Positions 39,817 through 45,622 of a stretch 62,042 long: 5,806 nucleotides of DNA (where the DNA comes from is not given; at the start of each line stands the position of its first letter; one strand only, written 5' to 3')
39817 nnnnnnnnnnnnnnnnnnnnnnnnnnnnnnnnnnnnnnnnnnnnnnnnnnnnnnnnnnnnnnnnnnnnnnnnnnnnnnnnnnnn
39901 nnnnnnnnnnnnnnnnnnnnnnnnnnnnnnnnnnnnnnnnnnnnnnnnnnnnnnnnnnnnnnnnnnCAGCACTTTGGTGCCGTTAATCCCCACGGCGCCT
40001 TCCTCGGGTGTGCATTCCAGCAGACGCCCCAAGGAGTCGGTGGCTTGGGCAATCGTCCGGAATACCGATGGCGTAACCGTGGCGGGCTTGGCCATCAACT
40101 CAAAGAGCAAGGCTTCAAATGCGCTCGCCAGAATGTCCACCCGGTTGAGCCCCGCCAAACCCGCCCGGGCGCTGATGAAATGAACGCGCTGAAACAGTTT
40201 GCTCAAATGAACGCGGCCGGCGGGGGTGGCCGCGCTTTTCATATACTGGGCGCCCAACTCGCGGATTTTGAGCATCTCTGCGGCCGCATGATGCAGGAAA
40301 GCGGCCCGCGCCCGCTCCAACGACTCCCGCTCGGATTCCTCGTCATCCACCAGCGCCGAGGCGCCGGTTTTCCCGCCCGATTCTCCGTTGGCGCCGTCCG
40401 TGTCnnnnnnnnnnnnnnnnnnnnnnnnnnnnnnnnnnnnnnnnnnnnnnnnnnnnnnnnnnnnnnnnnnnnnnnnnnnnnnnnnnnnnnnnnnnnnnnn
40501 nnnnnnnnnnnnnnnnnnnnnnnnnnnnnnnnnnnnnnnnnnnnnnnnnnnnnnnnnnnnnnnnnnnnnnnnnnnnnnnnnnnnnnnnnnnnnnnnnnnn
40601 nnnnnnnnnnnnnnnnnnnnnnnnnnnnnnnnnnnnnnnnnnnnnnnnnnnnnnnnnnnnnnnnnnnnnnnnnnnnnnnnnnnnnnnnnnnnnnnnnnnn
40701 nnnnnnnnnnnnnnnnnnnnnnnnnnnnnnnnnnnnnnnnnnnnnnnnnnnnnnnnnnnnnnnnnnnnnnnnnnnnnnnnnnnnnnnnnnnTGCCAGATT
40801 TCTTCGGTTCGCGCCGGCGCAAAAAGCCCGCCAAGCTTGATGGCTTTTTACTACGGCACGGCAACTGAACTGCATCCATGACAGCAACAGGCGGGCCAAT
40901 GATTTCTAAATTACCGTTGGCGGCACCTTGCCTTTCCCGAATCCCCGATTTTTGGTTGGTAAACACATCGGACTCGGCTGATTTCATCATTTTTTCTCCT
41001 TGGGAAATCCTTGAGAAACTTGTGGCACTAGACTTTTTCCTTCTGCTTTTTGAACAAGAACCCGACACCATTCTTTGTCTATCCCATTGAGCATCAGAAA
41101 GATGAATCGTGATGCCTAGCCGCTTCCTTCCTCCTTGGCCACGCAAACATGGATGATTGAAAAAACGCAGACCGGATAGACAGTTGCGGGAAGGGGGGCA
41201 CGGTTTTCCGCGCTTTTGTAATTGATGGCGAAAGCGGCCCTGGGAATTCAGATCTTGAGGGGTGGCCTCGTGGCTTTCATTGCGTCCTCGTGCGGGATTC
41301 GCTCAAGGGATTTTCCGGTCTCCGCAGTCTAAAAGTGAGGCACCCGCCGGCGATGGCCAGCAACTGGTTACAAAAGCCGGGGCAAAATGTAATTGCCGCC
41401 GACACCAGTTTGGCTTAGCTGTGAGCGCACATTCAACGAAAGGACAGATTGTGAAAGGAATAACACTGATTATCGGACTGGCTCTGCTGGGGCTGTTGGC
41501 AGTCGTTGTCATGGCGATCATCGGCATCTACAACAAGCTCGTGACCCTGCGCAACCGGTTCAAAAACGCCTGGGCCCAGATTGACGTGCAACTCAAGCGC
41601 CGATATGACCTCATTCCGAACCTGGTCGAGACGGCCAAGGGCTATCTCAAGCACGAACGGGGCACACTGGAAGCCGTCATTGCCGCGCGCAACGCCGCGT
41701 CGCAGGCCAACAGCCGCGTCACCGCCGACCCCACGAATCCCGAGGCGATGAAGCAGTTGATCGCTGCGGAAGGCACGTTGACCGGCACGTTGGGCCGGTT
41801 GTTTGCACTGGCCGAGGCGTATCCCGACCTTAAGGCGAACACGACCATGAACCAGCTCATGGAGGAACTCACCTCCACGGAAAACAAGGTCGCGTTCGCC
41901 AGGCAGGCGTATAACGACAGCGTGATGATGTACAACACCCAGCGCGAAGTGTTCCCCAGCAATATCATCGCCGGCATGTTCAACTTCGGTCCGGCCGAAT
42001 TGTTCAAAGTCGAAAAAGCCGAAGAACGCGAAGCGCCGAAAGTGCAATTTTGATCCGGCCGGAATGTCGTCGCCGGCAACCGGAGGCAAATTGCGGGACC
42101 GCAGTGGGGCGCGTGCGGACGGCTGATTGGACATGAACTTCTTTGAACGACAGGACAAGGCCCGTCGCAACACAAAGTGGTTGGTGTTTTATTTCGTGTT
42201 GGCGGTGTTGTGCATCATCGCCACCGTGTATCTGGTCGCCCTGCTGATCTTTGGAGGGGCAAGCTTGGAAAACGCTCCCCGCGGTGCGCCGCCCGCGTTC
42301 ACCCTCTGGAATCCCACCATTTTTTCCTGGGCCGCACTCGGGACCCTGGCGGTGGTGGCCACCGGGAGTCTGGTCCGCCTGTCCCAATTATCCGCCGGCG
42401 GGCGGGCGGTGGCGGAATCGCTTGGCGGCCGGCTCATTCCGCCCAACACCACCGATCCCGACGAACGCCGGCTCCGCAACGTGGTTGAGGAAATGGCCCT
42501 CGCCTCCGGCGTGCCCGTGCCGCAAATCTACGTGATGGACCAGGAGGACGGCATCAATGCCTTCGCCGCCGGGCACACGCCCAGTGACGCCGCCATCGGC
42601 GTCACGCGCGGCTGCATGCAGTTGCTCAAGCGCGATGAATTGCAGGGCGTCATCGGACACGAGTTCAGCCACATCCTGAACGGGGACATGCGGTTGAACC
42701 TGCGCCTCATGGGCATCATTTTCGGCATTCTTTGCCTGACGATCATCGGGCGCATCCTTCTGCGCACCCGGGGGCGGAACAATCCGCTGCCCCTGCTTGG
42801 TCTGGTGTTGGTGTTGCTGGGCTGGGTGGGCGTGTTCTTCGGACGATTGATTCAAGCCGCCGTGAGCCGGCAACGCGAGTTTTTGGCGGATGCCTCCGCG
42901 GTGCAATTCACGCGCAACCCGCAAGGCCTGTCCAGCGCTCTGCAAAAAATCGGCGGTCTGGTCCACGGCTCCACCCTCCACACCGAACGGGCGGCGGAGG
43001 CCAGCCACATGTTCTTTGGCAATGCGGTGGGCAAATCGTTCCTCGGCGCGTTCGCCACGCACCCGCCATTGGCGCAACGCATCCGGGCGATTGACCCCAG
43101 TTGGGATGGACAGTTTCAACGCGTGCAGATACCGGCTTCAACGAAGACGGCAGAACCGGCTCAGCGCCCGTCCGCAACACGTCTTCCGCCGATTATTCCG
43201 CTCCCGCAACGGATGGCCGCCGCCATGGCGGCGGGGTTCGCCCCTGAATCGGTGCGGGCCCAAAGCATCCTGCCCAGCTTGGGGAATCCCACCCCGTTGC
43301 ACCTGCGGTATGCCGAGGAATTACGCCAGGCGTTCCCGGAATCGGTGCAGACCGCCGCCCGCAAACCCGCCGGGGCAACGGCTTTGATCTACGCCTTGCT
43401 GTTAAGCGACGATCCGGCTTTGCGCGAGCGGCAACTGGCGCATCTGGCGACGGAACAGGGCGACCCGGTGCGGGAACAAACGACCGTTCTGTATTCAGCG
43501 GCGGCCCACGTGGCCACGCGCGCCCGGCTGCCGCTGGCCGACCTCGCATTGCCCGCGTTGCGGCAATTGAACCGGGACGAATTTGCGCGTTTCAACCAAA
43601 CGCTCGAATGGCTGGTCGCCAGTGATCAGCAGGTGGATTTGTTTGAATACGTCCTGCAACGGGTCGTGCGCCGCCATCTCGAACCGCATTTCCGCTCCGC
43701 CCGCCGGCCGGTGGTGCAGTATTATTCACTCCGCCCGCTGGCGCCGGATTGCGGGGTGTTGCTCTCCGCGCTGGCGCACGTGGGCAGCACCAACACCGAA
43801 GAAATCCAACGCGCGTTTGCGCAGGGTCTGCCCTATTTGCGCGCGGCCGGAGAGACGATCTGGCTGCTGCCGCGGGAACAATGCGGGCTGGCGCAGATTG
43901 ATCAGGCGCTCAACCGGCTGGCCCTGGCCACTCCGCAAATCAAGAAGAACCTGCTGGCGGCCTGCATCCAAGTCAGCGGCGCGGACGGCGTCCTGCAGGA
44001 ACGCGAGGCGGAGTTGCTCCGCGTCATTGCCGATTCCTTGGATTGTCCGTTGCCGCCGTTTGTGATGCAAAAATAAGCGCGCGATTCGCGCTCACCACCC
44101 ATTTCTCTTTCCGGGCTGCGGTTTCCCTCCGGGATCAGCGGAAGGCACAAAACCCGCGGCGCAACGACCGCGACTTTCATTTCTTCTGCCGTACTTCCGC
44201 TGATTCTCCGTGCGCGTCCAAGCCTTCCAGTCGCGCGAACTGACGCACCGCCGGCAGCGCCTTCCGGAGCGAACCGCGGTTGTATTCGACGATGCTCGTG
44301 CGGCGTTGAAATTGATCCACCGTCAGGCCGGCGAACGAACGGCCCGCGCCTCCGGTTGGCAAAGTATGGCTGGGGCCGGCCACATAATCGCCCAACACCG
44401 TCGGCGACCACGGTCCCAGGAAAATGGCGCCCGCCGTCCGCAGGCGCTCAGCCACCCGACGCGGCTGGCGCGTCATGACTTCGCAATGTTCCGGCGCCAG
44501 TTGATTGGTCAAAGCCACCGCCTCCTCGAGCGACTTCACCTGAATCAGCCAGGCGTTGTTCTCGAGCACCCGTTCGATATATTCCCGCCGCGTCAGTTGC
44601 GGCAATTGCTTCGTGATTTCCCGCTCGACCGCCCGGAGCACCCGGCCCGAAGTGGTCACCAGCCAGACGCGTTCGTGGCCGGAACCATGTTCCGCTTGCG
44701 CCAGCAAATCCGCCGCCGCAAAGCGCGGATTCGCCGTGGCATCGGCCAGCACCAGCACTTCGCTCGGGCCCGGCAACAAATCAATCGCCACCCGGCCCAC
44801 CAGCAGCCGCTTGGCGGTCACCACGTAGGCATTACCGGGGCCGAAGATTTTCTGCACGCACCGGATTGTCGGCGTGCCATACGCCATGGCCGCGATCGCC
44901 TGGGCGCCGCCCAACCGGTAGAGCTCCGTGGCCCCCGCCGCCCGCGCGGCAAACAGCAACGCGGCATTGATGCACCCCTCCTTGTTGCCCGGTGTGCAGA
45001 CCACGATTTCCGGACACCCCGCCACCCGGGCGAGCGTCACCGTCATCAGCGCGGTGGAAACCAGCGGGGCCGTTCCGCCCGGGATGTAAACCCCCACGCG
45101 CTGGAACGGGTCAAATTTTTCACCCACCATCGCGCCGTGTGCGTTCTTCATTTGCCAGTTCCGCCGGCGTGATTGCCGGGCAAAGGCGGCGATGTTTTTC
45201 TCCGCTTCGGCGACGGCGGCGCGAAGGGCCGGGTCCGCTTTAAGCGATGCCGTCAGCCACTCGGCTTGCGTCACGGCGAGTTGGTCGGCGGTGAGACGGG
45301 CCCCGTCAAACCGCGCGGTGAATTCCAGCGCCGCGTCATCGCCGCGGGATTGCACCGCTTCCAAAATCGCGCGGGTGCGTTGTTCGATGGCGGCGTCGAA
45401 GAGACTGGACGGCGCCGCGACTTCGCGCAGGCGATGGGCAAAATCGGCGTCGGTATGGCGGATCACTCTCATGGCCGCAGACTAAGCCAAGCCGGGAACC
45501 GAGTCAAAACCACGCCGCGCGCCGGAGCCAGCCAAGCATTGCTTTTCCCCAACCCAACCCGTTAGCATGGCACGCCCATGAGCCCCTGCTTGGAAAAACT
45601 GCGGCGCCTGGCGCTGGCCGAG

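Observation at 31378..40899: Giant REC-HPt-REC / 1,800-aa coiled-coil / pseudo-HATPase protein coupled to a 7-TM hybrid histidine kinase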

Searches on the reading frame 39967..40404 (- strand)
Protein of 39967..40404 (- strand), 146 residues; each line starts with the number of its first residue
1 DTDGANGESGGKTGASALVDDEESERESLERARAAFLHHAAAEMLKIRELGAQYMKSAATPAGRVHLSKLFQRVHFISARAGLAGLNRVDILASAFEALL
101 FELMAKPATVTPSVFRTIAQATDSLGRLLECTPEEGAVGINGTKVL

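Call 12: search_protein_families(library=pfam, proteins=[window:39967-40404:-], max_evalue=10)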
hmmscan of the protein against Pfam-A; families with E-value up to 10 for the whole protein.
window:39967-40404:- (146 aa): 2 families
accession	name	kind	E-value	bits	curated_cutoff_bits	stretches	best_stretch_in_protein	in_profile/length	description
PF01627.28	Hpt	-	0.05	14.3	24.6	1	34-121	4-77/84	Hpt domain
PF21035.3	CCDC138_C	-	0.22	11.1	26.6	1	67-106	124-163/291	Coiled-coil domain-containing protein 138, C-terminal domain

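Call 45: search_solved_structures(query=A3, max_evalue=10, show_alignments=3)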
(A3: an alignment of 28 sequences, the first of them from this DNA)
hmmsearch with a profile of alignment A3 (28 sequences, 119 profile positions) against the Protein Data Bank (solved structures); distinct sequences matched with E-value up to 10: 11.
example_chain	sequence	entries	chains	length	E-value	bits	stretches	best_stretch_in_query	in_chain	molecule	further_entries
1tqg_A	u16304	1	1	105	3.1e-05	27.2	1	25-111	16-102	Chemotaxis protein cheA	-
2ld6_A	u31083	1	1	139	3.4e-05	27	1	25-113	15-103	Chemotaxis protein CheA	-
6ff6_A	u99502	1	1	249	0.0054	19.9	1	44-113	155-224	BRIC1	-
6fes_A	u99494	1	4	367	0.02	18.1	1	6-111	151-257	D12_BRIC2, a synthetic protein,D12_BRIC2, a synthetic protein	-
10ll_A4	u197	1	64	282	0.042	17.1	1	4-77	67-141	Flagellin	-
8fvh_M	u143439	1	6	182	0.45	13.7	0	24-62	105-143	E217 gateway protein gp29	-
9b42_J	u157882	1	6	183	0.47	13.7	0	24-62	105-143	gp30 Gateway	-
1i5n_A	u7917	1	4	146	0.52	13.5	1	14-113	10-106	CHEMOTAXIS PROTEIN CHEA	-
8c5v_C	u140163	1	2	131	0.68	13.2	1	16-115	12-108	Chemotaxis protein CheA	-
7wa4_A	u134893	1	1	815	0.99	12.6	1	33-96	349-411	Protein GIGANTEA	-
3tyk_A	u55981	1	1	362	1.8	11.8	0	75-116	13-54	Hygromycin-B 4-O-kinase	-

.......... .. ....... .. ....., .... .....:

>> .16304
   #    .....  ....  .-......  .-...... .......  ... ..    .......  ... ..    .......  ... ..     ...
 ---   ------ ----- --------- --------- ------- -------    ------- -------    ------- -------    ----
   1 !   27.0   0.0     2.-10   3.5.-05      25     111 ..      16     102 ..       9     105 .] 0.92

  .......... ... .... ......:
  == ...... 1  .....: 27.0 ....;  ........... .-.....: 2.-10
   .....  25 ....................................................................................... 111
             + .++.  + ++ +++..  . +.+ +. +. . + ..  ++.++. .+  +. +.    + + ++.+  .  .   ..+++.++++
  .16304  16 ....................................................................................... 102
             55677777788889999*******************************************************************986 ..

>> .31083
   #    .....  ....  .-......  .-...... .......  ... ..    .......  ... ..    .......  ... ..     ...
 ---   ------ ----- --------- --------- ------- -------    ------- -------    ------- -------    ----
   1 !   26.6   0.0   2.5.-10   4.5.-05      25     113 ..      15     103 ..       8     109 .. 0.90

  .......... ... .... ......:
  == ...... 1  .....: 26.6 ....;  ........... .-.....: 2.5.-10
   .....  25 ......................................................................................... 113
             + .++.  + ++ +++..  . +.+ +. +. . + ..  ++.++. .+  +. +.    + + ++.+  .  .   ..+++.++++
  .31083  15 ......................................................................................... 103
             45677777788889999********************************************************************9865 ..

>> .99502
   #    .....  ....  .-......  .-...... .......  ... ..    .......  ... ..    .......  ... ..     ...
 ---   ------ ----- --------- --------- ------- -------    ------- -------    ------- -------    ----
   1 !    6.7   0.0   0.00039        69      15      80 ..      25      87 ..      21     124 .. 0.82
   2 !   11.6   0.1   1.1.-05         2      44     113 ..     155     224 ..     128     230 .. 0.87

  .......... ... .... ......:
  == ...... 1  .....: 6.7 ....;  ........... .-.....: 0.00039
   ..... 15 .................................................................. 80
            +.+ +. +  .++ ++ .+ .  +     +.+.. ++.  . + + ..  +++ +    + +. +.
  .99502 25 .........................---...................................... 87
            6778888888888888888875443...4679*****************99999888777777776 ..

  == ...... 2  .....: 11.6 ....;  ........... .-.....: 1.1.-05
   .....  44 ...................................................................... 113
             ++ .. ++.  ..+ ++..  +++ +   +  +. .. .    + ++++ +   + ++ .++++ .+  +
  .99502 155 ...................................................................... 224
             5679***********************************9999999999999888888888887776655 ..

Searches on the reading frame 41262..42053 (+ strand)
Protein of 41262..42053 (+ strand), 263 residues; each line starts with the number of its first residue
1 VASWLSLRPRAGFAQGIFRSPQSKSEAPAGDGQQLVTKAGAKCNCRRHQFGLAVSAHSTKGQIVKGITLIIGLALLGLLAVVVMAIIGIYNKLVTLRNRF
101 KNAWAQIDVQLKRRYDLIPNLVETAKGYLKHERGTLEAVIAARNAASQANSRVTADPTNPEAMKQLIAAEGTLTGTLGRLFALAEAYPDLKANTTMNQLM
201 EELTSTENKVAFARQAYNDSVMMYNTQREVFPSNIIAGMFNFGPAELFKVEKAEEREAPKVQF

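Call 24: search_protein_families(library=pfam, proteins=[window:41262-42053:+], max_evalue=0.001)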
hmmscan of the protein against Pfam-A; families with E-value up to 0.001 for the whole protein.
window:41262-42053:+ (263 aa): 1 family
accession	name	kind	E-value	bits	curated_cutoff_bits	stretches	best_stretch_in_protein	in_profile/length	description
PF04011.17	LemA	-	9.7e-60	201.1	26.2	1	103-263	1-149/149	LemA family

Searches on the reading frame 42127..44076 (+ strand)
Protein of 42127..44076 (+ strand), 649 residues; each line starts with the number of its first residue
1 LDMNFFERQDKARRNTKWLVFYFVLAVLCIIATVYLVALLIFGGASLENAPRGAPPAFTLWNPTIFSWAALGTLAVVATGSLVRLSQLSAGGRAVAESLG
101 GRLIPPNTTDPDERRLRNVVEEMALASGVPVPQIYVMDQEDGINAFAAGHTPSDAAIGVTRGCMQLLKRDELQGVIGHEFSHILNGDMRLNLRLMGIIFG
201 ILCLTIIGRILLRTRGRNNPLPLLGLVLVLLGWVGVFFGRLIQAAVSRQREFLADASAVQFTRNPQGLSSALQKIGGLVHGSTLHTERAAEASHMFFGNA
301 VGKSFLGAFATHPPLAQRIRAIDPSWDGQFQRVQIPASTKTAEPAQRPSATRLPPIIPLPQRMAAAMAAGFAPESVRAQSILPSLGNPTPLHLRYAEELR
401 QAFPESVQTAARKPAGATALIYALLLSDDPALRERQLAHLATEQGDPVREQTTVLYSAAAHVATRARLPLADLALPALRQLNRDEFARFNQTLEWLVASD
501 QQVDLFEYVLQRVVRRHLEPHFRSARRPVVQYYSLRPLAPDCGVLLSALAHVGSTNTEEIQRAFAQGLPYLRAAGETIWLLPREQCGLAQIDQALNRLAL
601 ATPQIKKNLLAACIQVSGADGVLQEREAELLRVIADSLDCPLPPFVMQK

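Call 24: search_protein_families(library=pfam, proteins=[window:42127-44076:+], max_evalue=0.001)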
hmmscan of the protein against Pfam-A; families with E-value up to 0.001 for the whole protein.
window:42127-44076:+ (649 aa): 2 families
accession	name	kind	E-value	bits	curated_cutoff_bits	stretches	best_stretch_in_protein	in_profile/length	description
PF01435.24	Peptidase_M48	-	8.2e-31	107.7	20.3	1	113-323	4-183/186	Peptidase family M48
PF05099.18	TerB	-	0.00022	22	24.4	1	590-639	60-107/118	Tellurite resistance protein TerB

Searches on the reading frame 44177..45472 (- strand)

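Call 24: search_protein_families(library=pfam, proteins=[window:44177-45472:-], max_evalue=0.001)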
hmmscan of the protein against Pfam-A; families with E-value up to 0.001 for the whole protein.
window:44177-45472:- (431 aa): 1 family
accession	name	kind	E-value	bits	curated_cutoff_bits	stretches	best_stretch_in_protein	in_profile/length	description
PF00815.25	Histidinol_dh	-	2.6e-146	488.2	27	1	27-428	9-410/411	Histidinol dehydrogenase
